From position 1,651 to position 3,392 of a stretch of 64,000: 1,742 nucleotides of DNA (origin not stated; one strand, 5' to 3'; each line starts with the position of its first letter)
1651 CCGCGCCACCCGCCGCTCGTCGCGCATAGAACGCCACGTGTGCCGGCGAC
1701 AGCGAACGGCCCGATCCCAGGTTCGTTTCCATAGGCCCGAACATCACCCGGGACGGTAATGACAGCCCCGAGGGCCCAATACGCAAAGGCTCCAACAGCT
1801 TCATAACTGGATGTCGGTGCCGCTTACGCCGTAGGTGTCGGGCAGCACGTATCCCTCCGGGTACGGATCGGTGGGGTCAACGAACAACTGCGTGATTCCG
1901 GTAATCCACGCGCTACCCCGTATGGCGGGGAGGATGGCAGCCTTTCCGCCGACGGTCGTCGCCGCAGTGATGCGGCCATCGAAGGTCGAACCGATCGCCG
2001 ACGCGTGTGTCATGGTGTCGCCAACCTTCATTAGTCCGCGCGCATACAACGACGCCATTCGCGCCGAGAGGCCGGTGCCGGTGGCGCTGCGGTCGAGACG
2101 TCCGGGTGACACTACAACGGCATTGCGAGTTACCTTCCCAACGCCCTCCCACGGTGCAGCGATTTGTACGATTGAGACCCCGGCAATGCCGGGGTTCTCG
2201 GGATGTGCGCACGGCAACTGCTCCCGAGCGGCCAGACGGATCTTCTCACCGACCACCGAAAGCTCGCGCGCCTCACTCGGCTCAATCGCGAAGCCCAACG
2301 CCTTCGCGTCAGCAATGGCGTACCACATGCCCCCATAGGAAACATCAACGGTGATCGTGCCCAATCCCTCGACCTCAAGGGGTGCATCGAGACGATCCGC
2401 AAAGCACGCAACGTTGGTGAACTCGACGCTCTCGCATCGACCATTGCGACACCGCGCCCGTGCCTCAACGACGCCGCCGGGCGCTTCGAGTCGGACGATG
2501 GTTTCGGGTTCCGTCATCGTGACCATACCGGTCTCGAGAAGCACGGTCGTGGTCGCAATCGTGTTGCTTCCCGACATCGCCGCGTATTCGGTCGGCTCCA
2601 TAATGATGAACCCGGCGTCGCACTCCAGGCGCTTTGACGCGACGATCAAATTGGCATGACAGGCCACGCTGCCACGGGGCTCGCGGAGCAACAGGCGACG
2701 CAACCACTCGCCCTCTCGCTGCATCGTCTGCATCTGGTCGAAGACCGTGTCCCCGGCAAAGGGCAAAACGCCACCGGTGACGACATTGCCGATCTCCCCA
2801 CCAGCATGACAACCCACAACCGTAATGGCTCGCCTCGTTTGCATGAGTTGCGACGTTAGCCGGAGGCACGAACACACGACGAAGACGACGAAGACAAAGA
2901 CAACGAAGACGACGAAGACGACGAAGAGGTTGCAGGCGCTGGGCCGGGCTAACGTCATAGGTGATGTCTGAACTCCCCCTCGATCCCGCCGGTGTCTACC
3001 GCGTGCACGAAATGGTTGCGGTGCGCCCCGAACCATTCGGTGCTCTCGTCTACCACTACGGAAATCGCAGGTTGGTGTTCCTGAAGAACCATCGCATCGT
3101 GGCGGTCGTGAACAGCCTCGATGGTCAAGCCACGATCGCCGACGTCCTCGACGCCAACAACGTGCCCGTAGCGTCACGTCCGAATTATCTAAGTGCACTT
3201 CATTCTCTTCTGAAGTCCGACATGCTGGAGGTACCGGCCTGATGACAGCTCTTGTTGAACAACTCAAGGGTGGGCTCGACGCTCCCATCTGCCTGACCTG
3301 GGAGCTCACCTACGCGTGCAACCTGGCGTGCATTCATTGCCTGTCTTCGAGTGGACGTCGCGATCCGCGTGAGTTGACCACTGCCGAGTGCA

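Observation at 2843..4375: mftB-mftC pair with no canonical MftA precursor in the expected slot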

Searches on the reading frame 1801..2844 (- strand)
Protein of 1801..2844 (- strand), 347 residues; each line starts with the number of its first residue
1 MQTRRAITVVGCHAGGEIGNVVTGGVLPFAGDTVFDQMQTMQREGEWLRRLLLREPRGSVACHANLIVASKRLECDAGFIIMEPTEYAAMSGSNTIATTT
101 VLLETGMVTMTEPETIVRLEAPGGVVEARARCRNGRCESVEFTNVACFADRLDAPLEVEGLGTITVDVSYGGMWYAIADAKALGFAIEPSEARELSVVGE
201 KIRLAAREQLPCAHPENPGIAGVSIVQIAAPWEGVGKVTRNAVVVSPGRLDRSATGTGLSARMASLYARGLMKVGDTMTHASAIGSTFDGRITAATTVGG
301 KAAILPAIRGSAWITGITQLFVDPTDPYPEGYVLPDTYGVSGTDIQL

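Call 3: search_protein_families(library=ncbifam, proteins=[window:1801-2844:-], max_evalue=0.01)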
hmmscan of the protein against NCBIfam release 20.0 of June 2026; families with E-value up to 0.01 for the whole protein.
window:1801-2844:- (347 aa): 6 families
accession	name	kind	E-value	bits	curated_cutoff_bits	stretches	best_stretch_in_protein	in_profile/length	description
NF047722.1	T3LHypDht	equivalog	9e-126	419.5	550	1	1-339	1-340/341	trans-3-hydroxy-L-proline dehydratase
NF010576.0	PRK13969.1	equivalog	1.8e-77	260.5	556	1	1-334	1-334/335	proline racemase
NF010578.0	PRK13971.1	equivalog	2.3e-73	247.2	376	1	4-333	3-331/333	4-hydroxyproline epimerase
NF045511.1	TransHydProDhtase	equivalog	4e-67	226.7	540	1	1-334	1-334/335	trans-3-hydroxy-L-proline dehydratase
NF052296.1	HdxProlEpimProt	equivalog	6.3e-45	153.9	450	1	8-331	2-307/309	4-hydroxyproline epimerase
NF010577.0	PRK13970.1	equivalog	4.7e-29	101.7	442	1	6-331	4-308/311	4-hydroxyproline epimerase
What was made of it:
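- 1801..2844 (-): Trans-3-hydroxy-L-proline dehydratase-like gene (proline racemase family), transcribed divergently from mftB. The true start is ATG 2844. NF047722, 419 bits, profile 1-340 aligned from residue 1 (call 3).
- Checked: That protein's NCBIfam profile alignment starts at residue 1, which corresponds to ATG 2844 (call 3).
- The family profile aligns from ATG 2844 (call 3).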

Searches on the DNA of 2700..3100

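Call 66: search_rna_families(source=window, start=2700, end=3100, threshold=evalue, max_evalue=1)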
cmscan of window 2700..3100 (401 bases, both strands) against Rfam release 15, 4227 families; matches with E-value up to 1: 1.
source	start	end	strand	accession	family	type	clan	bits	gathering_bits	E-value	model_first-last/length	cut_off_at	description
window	2902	2999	-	RF01059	mir-598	Gene; miRNA;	-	18.3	69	0.36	1-80/80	no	mir-598 microRNA precursor family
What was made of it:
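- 2845..2963 (.): 119-nt divergent intergenic spacer between the dehydratase-like gene and mftB. It contains no mftA. No Rfam family (call 66).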

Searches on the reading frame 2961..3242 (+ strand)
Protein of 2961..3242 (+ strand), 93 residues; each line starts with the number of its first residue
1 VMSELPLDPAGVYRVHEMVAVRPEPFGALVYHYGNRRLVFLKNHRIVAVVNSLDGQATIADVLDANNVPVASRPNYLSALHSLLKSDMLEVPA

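Call 3: search_protein_families(library=ncbifam, proteins=[window:2961-3242:+], max_evalue=0.01)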
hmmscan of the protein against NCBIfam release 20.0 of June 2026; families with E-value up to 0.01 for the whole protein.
window:2961-3242:+ (93 aa): 1 family
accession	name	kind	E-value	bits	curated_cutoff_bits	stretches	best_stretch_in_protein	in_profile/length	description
TIGR03967.2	mycofact_MftB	equivalog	1.2e-28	99.3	33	1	9-90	2-83/85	mycofactocin biosynthesis chaperone MftB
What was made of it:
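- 2964..3242 (+): mftB, the RRE-type peptide chaperone (alternative start GTG 2961). TIGR03967, 99.3 bits, cut-off 33 (call 3).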
